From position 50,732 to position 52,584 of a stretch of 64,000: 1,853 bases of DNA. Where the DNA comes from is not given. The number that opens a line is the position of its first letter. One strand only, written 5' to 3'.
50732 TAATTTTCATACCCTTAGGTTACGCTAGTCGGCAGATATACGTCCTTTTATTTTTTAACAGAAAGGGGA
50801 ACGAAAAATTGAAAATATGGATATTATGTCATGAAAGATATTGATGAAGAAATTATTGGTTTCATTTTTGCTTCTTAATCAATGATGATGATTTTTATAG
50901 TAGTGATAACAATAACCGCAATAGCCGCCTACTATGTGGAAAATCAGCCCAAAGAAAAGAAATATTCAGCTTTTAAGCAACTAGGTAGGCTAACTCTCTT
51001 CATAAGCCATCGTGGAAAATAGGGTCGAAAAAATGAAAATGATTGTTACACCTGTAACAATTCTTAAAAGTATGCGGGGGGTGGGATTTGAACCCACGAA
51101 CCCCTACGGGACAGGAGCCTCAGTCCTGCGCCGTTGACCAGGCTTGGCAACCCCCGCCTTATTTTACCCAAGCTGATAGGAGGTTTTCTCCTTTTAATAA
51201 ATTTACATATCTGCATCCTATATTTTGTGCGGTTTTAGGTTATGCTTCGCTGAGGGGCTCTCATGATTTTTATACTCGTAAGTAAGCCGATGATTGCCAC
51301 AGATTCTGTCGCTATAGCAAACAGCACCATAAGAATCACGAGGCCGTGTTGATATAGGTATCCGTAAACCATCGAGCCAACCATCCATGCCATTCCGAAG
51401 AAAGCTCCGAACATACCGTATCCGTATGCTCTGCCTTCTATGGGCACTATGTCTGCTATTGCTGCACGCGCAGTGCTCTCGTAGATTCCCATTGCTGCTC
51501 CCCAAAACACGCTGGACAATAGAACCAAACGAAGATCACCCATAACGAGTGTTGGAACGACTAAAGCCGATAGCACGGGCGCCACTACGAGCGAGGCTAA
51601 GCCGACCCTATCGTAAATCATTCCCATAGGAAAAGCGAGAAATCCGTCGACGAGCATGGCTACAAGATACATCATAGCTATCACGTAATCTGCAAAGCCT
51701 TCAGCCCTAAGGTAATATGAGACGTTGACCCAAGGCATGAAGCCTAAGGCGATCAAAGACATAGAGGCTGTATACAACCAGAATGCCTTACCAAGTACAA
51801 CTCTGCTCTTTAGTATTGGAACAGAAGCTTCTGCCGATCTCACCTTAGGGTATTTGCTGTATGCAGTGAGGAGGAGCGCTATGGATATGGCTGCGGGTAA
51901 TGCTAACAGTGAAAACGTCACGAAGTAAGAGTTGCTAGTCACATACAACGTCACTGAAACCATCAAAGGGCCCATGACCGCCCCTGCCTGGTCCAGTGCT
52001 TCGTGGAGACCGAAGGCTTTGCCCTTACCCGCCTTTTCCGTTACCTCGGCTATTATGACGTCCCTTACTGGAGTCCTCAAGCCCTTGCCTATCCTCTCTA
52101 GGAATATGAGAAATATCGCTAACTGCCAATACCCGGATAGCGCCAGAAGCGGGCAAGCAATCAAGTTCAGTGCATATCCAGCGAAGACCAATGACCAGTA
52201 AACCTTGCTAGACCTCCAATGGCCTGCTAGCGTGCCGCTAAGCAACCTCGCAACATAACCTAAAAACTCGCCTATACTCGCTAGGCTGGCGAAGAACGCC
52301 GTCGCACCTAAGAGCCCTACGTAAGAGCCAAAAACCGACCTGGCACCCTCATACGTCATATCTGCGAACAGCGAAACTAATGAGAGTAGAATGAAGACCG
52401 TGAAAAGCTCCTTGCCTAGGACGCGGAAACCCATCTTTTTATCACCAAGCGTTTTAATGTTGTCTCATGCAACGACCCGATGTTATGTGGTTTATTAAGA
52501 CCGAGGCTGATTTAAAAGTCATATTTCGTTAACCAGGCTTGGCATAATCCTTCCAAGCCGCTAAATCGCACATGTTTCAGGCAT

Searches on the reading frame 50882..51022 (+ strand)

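Call 89: search_protein_families(library=pfam, proteins=[window:50882-51022:+], max_evalue=1)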
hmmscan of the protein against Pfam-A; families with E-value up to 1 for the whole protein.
window:50882-51022:+ (46 aa): 4 families
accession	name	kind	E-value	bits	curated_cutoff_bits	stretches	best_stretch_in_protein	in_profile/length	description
PF07457.16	DUF1516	-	0.027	15.1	30.5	1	1-39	3-41/108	Protein of unknown function (DUF1516)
PF06480.20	FtsH_ext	-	0.11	13.2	25.5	1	4-33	4-36/103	FtsH Extracellular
PF06653.16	Claudin_3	-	0.14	12.6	28.7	1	2-35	100-133/163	Tight junction protein, Claudin-like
PF02937.20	COX6C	-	0.15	12.6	22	1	3-31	20-48/70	Cytochrome c oxidase subunit VIc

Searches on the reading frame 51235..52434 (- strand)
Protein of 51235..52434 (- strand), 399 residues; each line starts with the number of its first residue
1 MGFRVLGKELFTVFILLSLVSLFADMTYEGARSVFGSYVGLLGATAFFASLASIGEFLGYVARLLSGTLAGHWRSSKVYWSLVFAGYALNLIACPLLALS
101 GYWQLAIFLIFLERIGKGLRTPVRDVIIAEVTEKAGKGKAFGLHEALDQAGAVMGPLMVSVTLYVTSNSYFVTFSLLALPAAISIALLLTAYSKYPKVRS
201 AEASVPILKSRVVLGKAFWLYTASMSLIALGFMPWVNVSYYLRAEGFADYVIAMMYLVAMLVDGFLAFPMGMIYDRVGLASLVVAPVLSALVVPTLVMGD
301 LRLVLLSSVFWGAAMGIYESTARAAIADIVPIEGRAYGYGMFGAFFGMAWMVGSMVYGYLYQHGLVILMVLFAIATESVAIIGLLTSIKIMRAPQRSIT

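Call 11: search_protein_families(library=pfam, proteins=[window:51235-52434:-], max_evalue=0.01)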
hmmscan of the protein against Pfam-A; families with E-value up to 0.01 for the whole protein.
window:51235-52434:- (399 aa): 1 family
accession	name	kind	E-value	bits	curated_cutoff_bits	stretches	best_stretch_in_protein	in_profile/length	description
PF07690.21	MFS_1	-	6.8e-20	71.7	33.4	2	18-278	2-266/347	Major Facilitator Superfamily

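Call 73: find_encoding_contigs(protein=window:51235-52434:-, flank=10000, max_places=6)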
Protein window:51235-52434:- (399 aa): 11 contigs read that carry it; 2 places shown.
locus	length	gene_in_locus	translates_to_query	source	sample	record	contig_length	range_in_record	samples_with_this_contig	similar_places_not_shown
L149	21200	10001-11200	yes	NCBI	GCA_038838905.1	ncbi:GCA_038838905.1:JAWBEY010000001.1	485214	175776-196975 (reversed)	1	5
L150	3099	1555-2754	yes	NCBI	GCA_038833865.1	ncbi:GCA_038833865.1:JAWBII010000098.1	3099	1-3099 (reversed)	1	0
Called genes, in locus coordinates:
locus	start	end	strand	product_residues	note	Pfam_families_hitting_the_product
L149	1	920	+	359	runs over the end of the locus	PF02608:Bmp, PF13407:Peripla_BP_4 (weak)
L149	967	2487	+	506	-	PF00005:ABC_tran, PF13304:AAA_21 (faint), PF00005:ABC_tran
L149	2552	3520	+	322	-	PF02653:BPD_transp_2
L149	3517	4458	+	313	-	PF02653:BPD_transp_2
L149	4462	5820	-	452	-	PF12176:MtaB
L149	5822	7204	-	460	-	PF05369:MtmB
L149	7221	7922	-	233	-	PF02607:B12-binding_2, PF02310:B12-binding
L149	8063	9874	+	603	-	PF00111:Fer2, PF17651:Raco_middle, PF14574:RACo_C_ter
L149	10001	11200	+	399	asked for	PF07690:MFS_1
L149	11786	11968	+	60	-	-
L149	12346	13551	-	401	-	PF00753:Lactamase_B, PF19583:ODP, PF00258:Flavodoxin_1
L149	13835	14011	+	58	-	PF04945:YHS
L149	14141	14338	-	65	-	-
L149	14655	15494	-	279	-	-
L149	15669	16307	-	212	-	-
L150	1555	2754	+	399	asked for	PF07690:MFS_1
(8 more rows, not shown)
